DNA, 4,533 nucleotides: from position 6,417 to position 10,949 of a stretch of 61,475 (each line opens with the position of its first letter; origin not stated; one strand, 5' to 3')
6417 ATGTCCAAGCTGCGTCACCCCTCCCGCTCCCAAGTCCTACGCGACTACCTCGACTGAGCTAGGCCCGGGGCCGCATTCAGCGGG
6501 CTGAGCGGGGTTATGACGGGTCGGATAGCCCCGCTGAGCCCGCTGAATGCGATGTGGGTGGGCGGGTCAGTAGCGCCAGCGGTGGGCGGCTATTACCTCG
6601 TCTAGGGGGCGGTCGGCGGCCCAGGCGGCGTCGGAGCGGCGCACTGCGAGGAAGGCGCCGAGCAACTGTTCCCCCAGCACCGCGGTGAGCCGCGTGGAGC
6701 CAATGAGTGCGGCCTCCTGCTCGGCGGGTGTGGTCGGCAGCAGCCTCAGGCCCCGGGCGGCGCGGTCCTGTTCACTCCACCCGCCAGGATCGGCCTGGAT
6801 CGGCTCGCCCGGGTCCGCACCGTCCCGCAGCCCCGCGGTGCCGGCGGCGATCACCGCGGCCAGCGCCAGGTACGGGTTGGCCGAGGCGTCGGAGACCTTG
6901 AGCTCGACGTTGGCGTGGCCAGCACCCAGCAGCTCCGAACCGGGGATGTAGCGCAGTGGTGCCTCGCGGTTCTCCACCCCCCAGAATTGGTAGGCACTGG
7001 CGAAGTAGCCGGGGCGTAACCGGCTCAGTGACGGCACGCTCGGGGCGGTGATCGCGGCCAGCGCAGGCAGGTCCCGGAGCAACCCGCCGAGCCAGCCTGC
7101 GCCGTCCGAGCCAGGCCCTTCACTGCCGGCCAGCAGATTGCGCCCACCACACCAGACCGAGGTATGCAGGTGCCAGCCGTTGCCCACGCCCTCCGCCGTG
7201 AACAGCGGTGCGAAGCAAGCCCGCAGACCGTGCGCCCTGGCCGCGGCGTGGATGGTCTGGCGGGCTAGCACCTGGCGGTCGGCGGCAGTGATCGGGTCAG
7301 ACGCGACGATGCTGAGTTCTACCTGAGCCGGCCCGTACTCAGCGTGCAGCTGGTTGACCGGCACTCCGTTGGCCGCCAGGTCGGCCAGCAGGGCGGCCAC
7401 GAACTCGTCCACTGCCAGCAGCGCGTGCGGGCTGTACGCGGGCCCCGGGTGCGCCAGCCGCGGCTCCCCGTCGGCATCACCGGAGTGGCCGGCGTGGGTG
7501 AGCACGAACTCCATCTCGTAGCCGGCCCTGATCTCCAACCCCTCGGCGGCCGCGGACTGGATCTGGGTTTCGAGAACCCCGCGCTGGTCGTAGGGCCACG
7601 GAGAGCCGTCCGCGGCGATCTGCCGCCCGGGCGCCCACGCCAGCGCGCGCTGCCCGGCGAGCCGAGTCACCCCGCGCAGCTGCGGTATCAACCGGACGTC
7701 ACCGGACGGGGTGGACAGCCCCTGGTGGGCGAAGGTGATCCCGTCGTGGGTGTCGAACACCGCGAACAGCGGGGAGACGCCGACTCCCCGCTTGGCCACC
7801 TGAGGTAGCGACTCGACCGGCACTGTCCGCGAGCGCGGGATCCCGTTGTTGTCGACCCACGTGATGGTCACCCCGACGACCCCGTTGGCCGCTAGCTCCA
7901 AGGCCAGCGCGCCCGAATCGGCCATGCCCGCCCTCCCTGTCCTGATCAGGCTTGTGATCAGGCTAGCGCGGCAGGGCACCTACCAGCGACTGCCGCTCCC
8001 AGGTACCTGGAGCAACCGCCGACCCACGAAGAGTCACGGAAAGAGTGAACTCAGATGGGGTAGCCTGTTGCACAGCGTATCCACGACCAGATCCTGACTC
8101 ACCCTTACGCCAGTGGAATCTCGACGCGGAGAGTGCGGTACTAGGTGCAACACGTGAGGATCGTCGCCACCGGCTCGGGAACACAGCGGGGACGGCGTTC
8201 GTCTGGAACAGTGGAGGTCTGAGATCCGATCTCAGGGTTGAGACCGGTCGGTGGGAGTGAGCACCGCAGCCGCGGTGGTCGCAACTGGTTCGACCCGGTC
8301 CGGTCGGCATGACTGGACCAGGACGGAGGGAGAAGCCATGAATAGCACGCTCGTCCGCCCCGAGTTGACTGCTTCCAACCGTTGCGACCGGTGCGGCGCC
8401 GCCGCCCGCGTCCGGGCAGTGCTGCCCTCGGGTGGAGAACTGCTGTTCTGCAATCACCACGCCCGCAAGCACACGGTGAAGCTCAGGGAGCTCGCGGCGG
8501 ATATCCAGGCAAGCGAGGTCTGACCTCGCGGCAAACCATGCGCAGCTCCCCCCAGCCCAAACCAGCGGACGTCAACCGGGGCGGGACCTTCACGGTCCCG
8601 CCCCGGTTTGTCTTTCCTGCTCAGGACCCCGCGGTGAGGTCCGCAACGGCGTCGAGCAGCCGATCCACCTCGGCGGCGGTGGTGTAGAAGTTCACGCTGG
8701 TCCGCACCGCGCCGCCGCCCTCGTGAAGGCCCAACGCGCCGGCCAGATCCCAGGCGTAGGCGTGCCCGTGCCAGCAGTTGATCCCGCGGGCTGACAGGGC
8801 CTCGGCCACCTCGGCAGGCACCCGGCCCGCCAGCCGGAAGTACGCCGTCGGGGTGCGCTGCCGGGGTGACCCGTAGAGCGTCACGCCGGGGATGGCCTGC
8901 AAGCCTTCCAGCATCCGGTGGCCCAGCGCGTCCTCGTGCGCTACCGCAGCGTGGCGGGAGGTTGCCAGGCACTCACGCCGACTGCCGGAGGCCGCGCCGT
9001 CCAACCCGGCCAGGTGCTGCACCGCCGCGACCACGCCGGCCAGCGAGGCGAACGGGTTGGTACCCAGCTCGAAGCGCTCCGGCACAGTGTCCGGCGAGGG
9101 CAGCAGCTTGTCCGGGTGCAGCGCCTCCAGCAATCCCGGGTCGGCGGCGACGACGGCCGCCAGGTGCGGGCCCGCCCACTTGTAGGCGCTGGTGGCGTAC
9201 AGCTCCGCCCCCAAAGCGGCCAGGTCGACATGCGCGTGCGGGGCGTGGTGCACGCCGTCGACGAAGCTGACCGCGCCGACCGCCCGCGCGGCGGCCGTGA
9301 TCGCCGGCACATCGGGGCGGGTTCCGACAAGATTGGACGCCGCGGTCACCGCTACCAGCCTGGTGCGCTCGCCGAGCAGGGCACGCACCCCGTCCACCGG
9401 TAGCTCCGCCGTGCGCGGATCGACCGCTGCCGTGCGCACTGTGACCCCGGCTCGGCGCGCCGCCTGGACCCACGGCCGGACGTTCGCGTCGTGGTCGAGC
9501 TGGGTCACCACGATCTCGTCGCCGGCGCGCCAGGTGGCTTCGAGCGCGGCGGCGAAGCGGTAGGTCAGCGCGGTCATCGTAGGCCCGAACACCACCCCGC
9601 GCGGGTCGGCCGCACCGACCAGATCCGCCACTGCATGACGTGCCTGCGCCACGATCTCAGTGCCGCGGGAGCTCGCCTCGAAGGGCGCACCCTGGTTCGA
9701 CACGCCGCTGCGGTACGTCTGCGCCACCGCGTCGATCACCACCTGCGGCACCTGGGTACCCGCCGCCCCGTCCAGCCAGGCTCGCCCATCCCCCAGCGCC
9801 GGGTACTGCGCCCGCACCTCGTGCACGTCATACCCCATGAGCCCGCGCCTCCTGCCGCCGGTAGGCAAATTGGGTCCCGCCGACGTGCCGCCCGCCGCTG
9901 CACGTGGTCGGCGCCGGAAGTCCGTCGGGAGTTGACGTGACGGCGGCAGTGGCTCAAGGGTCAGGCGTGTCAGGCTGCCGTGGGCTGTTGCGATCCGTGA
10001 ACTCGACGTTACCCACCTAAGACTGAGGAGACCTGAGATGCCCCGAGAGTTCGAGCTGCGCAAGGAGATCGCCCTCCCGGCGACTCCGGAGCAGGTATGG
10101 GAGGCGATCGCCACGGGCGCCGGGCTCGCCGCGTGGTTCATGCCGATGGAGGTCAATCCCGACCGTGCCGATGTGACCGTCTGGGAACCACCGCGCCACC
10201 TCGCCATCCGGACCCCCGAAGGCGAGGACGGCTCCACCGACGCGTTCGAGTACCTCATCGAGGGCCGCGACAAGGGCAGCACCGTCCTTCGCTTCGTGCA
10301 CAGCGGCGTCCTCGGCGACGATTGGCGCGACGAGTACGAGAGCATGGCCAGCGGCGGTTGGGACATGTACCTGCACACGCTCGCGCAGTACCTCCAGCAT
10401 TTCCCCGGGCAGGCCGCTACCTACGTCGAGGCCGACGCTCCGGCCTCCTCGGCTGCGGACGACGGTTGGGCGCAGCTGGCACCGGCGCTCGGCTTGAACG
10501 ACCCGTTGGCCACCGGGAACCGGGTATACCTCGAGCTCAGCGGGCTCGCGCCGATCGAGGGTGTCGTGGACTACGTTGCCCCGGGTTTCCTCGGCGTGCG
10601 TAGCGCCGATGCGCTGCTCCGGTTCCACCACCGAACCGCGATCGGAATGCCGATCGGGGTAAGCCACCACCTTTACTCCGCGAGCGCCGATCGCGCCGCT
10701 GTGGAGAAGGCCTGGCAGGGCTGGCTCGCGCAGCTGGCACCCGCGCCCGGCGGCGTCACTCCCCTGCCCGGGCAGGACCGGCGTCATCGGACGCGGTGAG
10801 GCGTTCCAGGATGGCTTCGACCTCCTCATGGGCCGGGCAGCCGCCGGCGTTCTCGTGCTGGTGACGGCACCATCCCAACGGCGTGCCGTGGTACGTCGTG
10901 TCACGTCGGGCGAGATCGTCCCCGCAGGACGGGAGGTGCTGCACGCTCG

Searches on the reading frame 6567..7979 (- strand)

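Call 56: search_protein_families(library=pfam, proteins=[window:6567-7979:-], max_evalue=0.0001)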
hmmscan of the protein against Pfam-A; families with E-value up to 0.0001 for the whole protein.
window:6567-7979:- (470 aa): 1 family
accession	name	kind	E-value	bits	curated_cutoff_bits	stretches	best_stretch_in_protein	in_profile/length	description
PF00120.29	Gln-synt_C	-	9.4e-69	232.5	24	1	131-452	3-330/344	Glutamine synthetase, catalytic domain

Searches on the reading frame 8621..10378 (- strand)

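Call 56: search_protein_families(library=pfam, proteins=[window:8621-10378:-], max_evalue=0.0001)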
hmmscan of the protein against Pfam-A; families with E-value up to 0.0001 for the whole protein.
window:8621-10378:- (585 aa): 2 families
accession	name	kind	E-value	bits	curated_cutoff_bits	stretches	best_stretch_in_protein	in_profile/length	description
PF00266.25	Aminotran_5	-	8.3e-58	196.6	21.5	1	201-574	2-371/371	Aminotransferase class-V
PF01053.26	Cys_Met_Meta_PP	-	1.5e-08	34.1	27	1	228-408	39-206/381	Cys/Met metabolism PLP-dependent enzyme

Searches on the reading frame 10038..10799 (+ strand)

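Call 56: search_protein_families(library=pfam, proteins=[window:10038-10799:+], max_evalue=0.0001)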
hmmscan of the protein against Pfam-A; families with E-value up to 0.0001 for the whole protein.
window:10038-10799:+ (253 aa): 1 family
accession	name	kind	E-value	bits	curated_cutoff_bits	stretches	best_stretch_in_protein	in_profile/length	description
PF08327.17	AHSA1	-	3.1e-08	34.3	22.1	1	15-120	2-125/125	Activator of Hsp90 ATPase homolog 1-like protein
